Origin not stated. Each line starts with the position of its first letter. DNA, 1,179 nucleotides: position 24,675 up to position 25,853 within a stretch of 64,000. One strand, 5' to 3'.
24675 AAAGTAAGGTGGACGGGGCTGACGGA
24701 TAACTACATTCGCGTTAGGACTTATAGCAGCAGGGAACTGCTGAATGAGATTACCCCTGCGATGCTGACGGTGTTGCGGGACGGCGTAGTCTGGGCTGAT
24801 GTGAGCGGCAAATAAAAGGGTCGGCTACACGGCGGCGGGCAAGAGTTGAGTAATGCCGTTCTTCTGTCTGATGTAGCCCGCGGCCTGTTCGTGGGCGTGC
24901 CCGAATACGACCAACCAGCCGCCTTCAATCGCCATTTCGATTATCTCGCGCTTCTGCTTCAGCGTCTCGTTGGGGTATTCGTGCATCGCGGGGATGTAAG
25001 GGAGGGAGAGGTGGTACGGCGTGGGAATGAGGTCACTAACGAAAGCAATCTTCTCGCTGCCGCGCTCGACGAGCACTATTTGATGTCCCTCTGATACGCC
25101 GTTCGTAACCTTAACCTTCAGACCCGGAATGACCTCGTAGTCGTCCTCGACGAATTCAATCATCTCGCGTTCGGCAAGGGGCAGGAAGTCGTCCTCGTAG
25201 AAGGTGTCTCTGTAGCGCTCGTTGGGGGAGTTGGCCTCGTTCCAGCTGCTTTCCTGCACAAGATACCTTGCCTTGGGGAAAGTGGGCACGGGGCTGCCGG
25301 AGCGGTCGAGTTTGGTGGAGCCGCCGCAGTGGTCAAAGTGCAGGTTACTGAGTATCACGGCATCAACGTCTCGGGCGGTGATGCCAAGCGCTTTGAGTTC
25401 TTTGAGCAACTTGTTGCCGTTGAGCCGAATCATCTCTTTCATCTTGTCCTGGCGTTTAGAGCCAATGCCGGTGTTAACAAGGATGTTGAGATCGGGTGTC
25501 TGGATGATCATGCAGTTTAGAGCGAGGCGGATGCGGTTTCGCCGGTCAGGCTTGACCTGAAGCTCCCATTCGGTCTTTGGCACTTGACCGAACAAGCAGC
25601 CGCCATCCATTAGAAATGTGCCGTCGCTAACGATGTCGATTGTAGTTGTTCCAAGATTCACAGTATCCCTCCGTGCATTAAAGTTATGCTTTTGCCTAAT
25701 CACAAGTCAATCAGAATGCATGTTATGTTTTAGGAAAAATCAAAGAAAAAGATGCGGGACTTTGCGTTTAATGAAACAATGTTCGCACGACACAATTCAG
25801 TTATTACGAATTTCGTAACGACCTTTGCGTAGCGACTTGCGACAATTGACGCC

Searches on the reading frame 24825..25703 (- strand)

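Call 65: search_protein_families(library=pfam, proteins=[window:24825-25703:-], max_evalue=0.0001)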
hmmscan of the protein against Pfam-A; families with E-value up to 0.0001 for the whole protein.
window:24825-25703:- (292 aa): 2 families
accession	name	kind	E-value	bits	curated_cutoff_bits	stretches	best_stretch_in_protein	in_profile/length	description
PF00753.33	Lactamase_B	-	1e-16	61.9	22.7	1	63-269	7-196/196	Metallo-beta-lactamase superfamily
PF12706.13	Lactamase_B_2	-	7.1e-06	26.2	27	1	73-159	2-78/200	Beta-lactamase superfamily domain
